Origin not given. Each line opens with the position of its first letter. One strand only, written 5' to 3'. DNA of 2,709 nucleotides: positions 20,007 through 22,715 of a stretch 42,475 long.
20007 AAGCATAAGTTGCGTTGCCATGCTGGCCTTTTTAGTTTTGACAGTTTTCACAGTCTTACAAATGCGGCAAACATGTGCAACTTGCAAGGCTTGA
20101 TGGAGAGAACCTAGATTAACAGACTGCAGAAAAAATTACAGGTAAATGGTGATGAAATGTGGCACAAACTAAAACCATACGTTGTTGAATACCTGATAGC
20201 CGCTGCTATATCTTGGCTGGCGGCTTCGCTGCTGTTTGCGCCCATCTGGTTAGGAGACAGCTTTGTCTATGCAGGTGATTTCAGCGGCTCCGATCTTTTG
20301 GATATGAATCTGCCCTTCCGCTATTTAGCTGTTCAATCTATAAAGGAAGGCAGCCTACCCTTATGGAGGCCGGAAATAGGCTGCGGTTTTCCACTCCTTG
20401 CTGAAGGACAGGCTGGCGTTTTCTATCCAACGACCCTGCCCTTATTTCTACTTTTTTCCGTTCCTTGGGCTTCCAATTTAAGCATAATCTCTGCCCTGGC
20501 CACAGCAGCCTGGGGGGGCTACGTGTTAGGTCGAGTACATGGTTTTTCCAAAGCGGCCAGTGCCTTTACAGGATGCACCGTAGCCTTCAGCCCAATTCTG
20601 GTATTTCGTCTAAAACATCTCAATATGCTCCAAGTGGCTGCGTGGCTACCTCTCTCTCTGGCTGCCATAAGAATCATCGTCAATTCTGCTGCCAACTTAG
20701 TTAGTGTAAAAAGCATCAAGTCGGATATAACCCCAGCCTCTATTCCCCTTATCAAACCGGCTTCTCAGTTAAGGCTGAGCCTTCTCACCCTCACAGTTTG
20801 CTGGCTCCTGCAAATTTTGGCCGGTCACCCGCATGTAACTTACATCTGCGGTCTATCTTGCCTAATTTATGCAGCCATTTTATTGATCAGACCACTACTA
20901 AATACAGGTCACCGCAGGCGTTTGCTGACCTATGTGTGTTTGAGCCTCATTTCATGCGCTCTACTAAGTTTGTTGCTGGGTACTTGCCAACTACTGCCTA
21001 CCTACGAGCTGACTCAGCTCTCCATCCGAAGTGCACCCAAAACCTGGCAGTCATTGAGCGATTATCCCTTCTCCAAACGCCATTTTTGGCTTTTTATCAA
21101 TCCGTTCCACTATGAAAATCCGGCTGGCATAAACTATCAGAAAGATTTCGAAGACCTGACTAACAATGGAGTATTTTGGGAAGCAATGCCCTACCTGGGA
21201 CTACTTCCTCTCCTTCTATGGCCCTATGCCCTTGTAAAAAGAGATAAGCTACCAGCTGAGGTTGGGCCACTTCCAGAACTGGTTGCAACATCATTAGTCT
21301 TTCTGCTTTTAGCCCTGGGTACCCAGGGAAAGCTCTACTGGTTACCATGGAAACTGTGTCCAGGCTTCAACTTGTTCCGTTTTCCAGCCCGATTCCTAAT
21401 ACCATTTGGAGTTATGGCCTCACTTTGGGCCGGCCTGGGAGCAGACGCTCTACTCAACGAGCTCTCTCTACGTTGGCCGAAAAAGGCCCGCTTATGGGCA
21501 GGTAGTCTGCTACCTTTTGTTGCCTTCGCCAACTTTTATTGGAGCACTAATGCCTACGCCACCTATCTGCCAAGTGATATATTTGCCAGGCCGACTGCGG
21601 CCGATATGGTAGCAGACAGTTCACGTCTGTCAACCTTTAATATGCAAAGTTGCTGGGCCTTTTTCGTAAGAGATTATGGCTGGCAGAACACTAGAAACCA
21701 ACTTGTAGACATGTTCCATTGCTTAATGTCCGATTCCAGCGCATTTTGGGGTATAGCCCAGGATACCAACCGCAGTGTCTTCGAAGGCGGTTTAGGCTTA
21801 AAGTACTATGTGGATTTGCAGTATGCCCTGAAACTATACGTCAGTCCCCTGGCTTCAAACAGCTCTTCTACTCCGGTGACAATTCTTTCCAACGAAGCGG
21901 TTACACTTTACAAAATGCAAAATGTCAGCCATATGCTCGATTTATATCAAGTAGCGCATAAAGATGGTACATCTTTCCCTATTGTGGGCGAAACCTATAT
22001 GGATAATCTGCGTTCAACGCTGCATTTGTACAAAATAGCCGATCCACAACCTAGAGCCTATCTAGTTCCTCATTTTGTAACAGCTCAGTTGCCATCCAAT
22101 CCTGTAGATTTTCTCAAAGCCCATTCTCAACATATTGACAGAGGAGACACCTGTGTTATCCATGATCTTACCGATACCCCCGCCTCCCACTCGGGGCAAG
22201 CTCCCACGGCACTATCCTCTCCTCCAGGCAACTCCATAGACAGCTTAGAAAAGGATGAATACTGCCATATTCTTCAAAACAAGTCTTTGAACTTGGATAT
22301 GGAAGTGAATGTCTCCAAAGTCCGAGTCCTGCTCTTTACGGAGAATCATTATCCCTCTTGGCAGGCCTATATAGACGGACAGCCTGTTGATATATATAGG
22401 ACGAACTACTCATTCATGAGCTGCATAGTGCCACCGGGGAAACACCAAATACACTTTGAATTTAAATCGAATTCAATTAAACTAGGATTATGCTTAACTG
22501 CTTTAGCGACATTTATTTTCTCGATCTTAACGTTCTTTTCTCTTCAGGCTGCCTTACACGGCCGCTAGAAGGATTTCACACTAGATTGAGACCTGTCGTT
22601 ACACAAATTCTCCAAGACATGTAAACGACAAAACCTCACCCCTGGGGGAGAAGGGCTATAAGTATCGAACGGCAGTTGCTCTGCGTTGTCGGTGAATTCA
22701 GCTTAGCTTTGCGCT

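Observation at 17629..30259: Tandem array of four diverged, fully motif-intact YfhO-like membrane protein paralogues plus a translationally coupled TPR protein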

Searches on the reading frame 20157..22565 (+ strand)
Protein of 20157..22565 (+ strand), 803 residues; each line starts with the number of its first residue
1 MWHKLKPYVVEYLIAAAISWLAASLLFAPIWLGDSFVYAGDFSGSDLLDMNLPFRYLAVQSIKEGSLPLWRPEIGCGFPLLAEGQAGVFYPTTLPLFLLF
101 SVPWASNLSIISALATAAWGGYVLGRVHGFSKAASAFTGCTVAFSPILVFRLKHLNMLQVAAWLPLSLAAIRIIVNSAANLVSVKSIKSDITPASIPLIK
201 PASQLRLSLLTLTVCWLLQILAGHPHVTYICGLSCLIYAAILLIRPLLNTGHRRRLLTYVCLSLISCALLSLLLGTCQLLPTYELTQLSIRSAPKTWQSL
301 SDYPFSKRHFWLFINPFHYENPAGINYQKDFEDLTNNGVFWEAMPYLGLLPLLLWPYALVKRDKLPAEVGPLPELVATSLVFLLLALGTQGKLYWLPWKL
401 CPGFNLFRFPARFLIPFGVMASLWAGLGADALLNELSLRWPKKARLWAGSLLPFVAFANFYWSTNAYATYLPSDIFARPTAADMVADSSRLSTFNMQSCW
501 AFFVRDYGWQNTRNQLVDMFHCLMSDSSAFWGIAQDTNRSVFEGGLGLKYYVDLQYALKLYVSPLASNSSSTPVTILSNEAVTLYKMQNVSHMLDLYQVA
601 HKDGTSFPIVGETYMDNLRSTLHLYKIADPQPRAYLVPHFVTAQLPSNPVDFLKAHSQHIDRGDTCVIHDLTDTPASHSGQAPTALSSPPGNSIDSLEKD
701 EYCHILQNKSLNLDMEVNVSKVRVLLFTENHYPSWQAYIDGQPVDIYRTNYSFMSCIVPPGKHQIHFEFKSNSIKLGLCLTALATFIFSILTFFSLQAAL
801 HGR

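Call 4: search_protein_families(library=pfam, proteins=[window:20157-22565:+], max_evalue=1)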
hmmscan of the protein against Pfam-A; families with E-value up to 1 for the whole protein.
window:20157-22565:+ (803 aa): 2 families
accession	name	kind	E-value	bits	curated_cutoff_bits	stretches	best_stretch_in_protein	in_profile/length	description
PF09586.16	YfhO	-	3e-09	36.3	28.5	2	702-781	755-835/835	Bacterial membrane protein YfhO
PF22535.1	DUF7003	-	0.11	12.9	27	0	488-523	28-63/221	Family of unknown function (DUF7003)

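Call 5: search_protein_families(library=ncbifam, proteins=[window:20157-22565:+], max_evalue=1)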
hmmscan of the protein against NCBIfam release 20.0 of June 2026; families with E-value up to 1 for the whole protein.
window:20157-22565:+ (803 aa): 2 families
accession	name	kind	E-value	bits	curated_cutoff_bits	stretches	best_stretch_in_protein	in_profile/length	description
NF047589.1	GlcsyltransPgfM1Strep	equivalog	3.7e-05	21.9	1400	1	717-791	875-950/955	glycosyltransferase PgfM1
NF047590.1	GlcsyltransPgfM2Strep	equivalog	0.00016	20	1500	1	710-789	794-873/884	glycosyltransferase PgfM2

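Call 9: find_homologous_proteins(query=window:20157-22565:+)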
Query window:20157-22565:+ (803 aa): 405 proteins with E <= 0.001 among 8000 candidates; the best 120 are listed.
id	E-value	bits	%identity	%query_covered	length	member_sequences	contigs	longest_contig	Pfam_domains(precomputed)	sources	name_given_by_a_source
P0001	0.0e+0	1849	100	100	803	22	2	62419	PF09586.17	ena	-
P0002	7.3e-275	932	53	99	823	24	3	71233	PF09586.17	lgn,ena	-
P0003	7.5e-241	820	58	45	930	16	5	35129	PF09586.17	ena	-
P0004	1.7e-234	799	48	100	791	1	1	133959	PF09586.17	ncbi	ncbi:MAG: hypothetical protein ACI38Q_03595 [Candidatus Bruticola sp.]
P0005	1.5e-233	796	49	98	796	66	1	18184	PF09586.17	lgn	-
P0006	7.4e-233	794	49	98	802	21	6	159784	PF09586.17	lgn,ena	-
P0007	2.3e-232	792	49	98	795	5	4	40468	PF09586.17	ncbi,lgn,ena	-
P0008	1.8e-231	789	49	97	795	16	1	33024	PF09586.17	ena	-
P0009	4.7e-226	771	47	98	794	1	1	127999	PF09586.17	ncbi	ncbi:MAG: YfhO family protein [Candidatus Bruticola sp.]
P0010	7.0e-225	767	48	96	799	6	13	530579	PF09586.17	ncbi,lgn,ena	-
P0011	1.2e-224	766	47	98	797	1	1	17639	PF09586.17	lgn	-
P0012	4.7e-224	764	48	98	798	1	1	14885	PF09586.17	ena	-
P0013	4.6e-218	745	41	98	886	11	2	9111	PF09586.17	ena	-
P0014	2.4e-190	653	44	98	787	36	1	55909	PF09586.17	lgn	-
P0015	1.1e-158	548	40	99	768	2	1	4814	PF09586.17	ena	-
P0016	3.8e-154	533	39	98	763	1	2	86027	PF09586.17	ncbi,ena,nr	ncbi:YfhO family protein [bacterium]|nr:YfhO family protein [bacterium]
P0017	2.3e-146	507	36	98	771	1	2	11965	PF09586.17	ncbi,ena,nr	ncbi:YfhO family protein [bacterium]|nr:YfhO family protein [bacterium]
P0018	1.6e-124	435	35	95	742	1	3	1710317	PF09586.17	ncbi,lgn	-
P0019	2.3e-120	421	35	94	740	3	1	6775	PF09586.17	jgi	-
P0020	1.1e-118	416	36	98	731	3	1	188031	PF09586.17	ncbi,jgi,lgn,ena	-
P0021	3.0e-118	414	34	96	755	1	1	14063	PF09586.17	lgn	-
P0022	6.2e-118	413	35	96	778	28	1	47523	PF09586.17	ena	-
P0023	8.4e-118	413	36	95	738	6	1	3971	PF09586.17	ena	-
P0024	2.0e-117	412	35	98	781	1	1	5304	PF09586.17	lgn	-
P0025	2.4e-117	411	34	95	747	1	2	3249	PF09586.17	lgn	-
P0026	3.4e-117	411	35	95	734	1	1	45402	PF09586.17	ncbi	-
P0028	7.9e-117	410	36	83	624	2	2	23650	PF09586.17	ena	-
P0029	1.1e-116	409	34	99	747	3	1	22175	PF09586.17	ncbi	-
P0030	4.8e-115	404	35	94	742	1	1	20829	PF09586.17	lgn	-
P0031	1.8e-114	402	32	98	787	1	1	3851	PF09586.17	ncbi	-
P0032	4.3e-114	401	34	95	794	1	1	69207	PF09586.17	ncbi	-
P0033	5.2e-114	400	35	94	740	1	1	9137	PF09586.17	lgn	-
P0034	4.1e-107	378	33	96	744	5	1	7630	PF09586.17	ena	-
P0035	4.7e-107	377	33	94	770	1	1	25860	PF09586.17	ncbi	-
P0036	6.4e-107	377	32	97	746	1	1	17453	PF09586.17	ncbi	-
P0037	1.5e-106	376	34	97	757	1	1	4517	PF09586.17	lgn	-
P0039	1.0e-105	373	33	94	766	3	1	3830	PF09586.17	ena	-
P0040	5.0e-105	371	33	94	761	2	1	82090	PF09586.17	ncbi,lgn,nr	ncbi:MAG: YfhO family protein [bacterium]|nr:YfhO family protein [bacterium]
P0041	7.5e-104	367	32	97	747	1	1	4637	PF09586.17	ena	-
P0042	1.1e-103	366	33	95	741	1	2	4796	PF09586.17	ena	-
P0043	4.4e-103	364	31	96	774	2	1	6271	PF09586.17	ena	-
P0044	3.0e-101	358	34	96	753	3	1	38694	PF09586.17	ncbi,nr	ncbi:MAG: YfhO family protein [bacterium]|nr:YfhO family protein [bacterium]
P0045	3.7e-101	358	33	95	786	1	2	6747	PF09586.17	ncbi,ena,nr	ncbi:YfhO family protein [bacterium]|nr:YfhO family protein [bacterium]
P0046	2.6e-98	348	32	95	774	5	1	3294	PF09586.17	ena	-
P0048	1.2e-75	274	29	96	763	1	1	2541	PF09586.17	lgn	-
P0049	6.1e-74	268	30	94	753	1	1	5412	PF09586.17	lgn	-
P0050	6.3e-74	268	29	96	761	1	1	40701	PF09586.17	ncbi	-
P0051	4.9e-71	258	29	92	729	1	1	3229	PF09586.17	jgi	jgi:uncharacterized membrane protein YfhO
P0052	1.5e-70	257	29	93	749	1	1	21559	PF09586.17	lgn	-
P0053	2.9e-70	256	28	94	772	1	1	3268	PF10131.16,PF09586.17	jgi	jgi:hypothetical protein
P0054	1.1e-69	254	28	97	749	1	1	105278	PF09586.17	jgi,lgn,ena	-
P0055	1.3e-69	254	28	93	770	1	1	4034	PF09586.17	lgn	-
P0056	7.6e-69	251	29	99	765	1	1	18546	PF09586.17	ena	-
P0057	1.5e-68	250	30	97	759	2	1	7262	PF09586.17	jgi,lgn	-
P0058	2.2e-68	250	28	94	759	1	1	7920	PF09586.17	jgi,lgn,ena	-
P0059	7.5e-68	248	28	97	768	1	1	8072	PF09586.17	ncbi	-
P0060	3.4e-67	246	27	97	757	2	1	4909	PF09586.17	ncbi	-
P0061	3.8e-67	245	27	98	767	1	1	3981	PF09586.17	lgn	-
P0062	9.5e-66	241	29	95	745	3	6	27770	PF09586.17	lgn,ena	-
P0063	1.3e-65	240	29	95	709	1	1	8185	PF09586.17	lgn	-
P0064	7.4e-65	238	27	94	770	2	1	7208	PF09586.17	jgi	jgi:hypothetical protein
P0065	3.4e-63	232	28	96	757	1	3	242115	PF09586.17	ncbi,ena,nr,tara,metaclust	ncbi:MAG: hypothetical protein CMI53_01125 [Parcubacteria group bacterium]|nr:hypothetical protein [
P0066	3.7e-62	229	27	93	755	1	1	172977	PF09586.17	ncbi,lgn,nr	ncbi:MAG: YfhO family protein [Patescibacteria group bacterium]|nr:YfhO family protein [Patescibacte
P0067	8.2e-62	228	27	98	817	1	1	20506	PF09586.17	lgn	-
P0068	7.5e-61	225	27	97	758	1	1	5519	PF09586.17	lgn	-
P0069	9.7e-61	224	27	94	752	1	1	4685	PF09586.17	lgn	-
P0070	2.4e-60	223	27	94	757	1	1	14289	PF09586.17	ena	-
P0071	9.4e-59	218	26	95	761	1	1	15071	PF09586.17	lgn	-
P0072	4.9e-58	215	27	94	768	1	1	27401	PF09586.17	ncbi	ncbi:YfhO family protein [Patescibacteria group bacterium]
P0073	1.0e-57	214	28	92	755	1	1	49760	PF09586.17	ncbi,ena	-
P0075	3.1e-57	213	26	95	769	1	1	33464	PF09586.17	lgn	-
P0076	8.7e-57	211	27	93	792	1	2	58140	PF09586.17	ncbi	-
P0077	9.4e-57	211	27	94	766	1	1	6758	PF09586.17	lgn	-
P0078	1.2e-56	211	27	95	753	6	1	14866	PF09586.17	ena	-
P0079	1.9e-56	210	27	96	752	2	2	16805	PF09586.17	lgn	-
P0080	2.8e-56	210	32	68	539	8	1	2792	PF09586.17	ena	-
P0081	1.1e-55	208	26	94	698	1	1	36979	PF09586.17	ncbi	ncbi:YfhO family protein [Candidatus Margulisiibacteriota bacterium]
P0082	1.2e-55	207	26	95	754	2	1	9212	PF20176.4,PF09586.17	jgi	jgi:hypothetical protein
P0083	3.6e-54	203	26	94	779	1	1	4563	PF09586.17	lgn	-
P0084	5.7e-54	202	27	95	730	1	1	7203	PF09586.17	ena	-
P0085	1.5e-53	200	26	95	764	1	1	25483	PF09586.17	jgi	jgi:hypothetical protein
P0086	2.3e-52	197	27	94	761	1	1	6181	PF09586.17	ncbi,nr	ncbi:MAG: YfhO family protein [bacterium]|nr:YfhO family protein [bacterium]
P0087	1.1e-50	191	35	48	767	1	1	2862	PF20176.4,PF09586.17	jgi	jgi:hypothetical protein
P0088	1.8e-50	190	26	94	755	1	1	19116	PF09586.17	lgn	-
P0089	2.7e-50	190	26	97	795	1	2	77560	PF09586.17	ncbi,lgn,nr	ncbi:MAG: YfhO family protein [bacterium]|nr:YfhO family protein [bacterium]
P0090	3.1e-50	190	28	91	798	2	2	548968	PF09586.17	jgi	jgi:hypothetical protein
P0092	1.2e-49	188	26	92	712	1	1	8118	PF09586.17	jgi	jgi:hypothetical protein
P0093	5.3e-49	185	27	97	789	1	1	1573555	PF09586.17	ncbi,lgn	-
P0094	3.1e-48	183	25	95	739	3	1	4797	PF09586.17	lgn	-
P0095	6.4e-48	182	33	51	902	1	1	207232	PF09586.17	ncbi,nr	ncbi:MAG: YfhO family protein [Chloroflexi bacterium]|nr:YfhO family protein [Chloroflexota bacteriu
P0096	8.0e-48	182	26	96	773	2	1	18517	PF09586.17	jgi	-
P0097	2.8e-47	180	25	93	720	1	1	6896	PF09586.17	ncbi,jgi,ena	-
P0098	8.2e-47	178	32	48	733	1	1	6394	PF09586.17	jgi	jgi:hypothetical protein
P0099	9.8e-47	178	26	94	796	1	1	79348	PF09586.17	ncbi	-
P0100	1.2e-46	178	27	95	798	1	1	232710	PF09586.17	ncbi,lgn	-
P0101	2.8e-46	176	32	49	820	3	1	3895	PF09586.17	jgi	-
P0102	4.1e-46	176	31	52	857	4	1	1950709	PF09586.17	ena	-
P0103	4.9e-46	176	32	48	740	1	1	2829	PF09586.17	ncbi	-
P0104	1.1e-45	175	30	49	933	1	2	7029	PF09586.17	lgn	-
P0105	1.5e-45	174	30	51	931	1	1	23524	PF09586.17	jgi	-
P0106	3.0e-45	173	26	96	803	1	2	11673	PF09586.17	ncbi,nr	ncbi:MAG: YfhO family protein [bacterium]|nr:YfhO family protein [bacterium]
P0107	1.8e-44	170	26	94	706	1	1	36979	PF09586.17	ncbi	ncbi:YfhO family protein [Candidatus Margulisiibacteriota bacterium]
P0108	1.2e-41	161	32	33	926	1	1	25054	PF09586.17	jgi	-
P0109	1.4e-41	161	26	95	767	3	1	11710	PF09586.17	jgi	jgi:hypothetical protein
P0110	1.4e-41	161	32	50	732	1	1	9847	PF09586.17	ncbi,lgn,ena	-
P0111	4.0e-40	156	34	51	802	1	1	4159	PF09586.17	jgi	-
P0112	1.0e-39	155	31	48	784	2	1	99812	PF09586.17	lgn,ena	-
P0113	2.0e-39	154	24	97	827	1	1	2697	PF09586.17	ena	-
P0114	7.3e-39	152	26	93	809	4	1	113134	PF09586.17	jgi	-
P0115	8.1e-39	152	34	49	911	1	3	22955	PF09586.17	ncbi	-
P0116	1.0e-38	151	32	54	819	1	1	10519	PF09586.17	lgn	-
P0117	1.2e-38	151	31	49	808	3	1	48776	PF09586.17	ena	-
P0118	2.0e-38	150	31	49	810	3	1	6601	PF09586.17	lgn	-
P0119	2.2e-38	150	34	50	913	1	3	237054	PF09586.17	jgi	jgi:hypothetical protein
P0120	3.5e-38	150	29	52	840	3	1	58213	PF09586.17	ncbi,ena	-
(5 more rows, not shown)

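Call 12: find_encoding_contigs(protein=P0001, flank=10000, max_places=4)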
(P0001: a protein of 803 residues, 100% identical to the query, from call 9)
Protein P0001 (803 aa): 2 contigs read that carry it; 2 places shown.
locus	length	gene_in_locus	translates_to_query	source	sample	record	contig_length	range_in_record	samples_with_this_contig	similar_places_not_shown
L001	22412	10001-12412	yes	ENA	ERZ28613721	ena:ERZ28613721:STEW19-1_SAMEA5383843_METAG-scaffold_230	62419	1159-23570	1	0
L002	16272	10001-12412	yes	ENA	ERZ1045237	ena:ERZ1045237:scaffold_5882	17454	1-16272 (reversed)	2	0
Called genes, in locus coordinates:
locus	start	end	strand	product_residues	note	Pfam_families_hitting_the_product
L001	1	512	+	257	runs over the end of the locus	PF06738:ThrE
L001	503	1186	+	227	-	PF06738:ThrE, PF12821:ThrE_2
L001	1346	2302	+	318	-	PF00069:Pkinase, PF07714:PK_Tyr_Ser-Thr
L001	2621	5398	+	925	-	PF00069:Pkinase, PF07714:PK_Tyr_Ser-Thr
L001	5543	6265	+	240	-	PF16697:Yop-YscD_cpl, PF00498:FHA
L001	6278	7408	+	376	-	PF01933:CofD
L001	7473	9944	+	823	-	PF09586:YfhO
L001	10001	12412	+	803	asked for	PF09586:YfhO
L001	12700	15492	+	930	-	PF09586:YfhO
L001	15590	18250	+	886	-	PF09586:YfhO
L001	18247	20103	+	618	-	-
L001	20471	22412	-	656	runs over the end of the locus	-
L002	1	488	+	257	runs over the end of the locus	PF06738:ThrE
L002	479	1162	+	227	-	PF06738:ThrE, PF12821:ThrE_2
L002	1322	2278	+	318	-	PF00069:Pkinase, PF07714:PK_Tyr_Ser-Thr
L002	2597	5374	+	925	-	PF00069:Pkinase, PF07714:PK_Tyr_Ser-Thr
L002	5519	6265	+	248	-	-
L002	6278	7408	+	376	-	PF01933:CofD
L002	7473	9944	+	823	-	PF09586:YfhO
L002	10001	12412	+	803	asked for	PF09586:YfhO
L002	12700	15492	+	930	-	PF09586:YfhO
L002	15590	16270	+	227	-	?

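Call 33: predict_structure(alignment_id=A2)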
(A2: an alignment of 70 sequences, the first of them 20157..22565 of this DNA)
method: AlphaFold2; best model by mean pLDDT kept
length: 803 residues; sequences in the alignment: 70
mean_pLDDT: 93.4   pTM: 0.94
mean pLDDT of the five models: 93.4, 92.5, 92.4, 92.1, 92.1
residues with pLDDT >= 90: 690; 70-90: 72; 50-70: 38; < 50: 3
segments of 3 or more residues with pLDDT < 50: 675-677
pLDDT, mean of each block of 10 residues (from residue 1): 87 98 97 93 88 97 97 97 96 97 98 98 97 98 98 96 98 97 81 77 96 98 97 98 95 96 98 98 96 94 92 94 74 77 96 97 81 94 97 96 95 98 97 95 96 98 97 97 97 94 90 95 96 95 91 96 73 92 97 97 97 97 97 96 93 94 90 56 67 82 98 98 97 97 97 97 98 97 98 94 72
secondary structure, 60 per line:
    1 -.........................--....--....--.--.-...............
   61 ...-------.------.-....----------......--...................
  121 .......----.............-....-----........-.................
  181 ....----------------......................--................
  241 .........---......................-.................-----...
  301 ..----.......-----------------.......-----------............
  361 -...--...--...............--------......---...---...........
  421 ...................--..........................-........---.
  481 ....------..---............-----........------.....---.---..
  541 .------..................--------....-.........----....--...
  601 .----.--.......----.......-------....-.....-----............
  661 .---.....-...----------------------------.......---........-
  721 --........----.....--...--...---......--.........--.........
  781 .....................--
elements in order (helices of 4 or more, strands of 3 or more residues): H2-26 H29-32 E35-38 H46-63 H80-83 H94-99 H102-127 H132-144 H146-149 H155-162 H164-184 H201-222 H225-249 H253-274 H276-288 H298-302 H307-313 H331-337 H349-360 H372-386 H395-400 H410-439 H442-467 E469-472 H473-476 H480-484 H496-507 H513-520 H527-531 H549-561 E562-565 E574-577 H579-587 E592-595 E598-601 E609-615 E620-626 E634-637 E639-643 H649-661 E665-669 E702-708 E712-719 E723-730 E735-739 E742-744 E747-749 E753-758 E761-769 H772-801

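Call 35: fold_search(model_id=the predicted structure, library=pdb)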
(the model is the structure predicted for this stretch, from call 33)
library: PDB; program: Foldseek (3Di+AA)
matches with E <= 10: 566; with E <= 0.001: 11
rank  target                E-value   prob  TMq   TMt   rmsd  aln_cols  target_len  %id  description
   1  6w98_A                4.3e-09  1.00  0.43  0.29  20.1       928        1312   12  Single-Particle Cryo-EM Structure of Arabinofuranosyltransferase AftD from Mycobacteria (released 2020-05-13)
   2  6wby                  2.7e-08  1.00  0.40  0.28  20.9       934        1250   12  Single-Particle Cryo-EM Structure of Arabinofuranosyltransferase AftD from Mycobacteria, Mutant R1389S Class 2 (released 2020-05-13)
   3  6wbx                  1.8e-07  1.00  0.36  0.25  21.9       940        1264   12  Single-Particle Cryo-EM Structure of Arabinofuranosyltransferase AftD from Mycobacteria, Mutant R1389S Class 1 (released 2020-05-13)
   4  8age_A                5.5e-06  1.00  0.37  0.44  10.8       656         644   10  Structure of yeast oligosaccharylransferase complex with acceptor peptide bound (released 2022-12-07)
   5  7zlg_A                2.1e-05  1.00  0.35  0.41  10.8       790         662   12  Cryo-EM structure of C-mannosyltransferase CeDPY19, in complex with acceptor peptide and bound to CMT2-Fab and anti-Fa (released 2023-01-11)
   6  5ogl_A                4.7e-05  1.00  0.32  0.35  12.1       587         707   11  Structure of bacterial oligosaccharyltransferase PglB in complex with an acceptor peptide and an lipid-linked oligosac (released 2017-10-25)
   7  6gxc_A                6.1e-05  1.00  0.32  0.36  11.9       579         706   12  Bacterial oligosaccharyltransferase PglB in complex with an inhibitory peptide and a reactive lipid-linked oligosaccha (released 2018-11-14)
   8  7zlh_A                6.9e-05  1.00  0.31  0.36  12.3       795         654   13  Cryo-EM structure of C-mannosyltransferase CeDPY19, in apo state, bound to CMT2-Fab and anti-Fab nanobody (released 2023-01-11)
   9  5f15                  1.4e-04  1.00  0.31  0.42  12.5       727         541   10  Crystal Structure of ArnT from Cupriavidus metallidurans bound to Undecaprenyl phosphate (released 2016-02-17)
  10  8if8_C                5.0e-04  1.00  0.36  0.45  13.9       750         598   11  Arabinosyltransferase AftA (released 2023-05-31)
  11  5ezm                  6.5e-04  1.00  0.35  0.48   9.8       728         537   10  Crystal Structure of ArnT from Cupriavidus metallidurans in the apo state (released 2016-02-17)
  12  9i5k_A                1.5e-03  1.00  0.31  0.46   9.1       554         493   11  Structure of the Chaetomium thermophilum Pmt4 homodimer (C2 symmetry) (released 2025-12-24)
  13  9i5l_A                2.4e-02  1.00  0.20  0.23   7.7       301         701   12  Structure of the Chaetomium thermophilum Pmt4 homodimer (C1 symmetry) (released 2025-12-24)
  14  9ntc                  4.5e-02  0.20  0.10  0.15  24.9       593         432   12  Structure of Synaptic Vesicle Protein 2A Bound to Brivaracetam and UCB1244283 (released 2025-09-10)
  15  9kkq_A                4.6e-02  0.16  0.11  0.13  25.9       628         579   11  Structure of hSGLT2-MAP17 complex in the substrate-bound occluded conformation (released 2025-09-03)
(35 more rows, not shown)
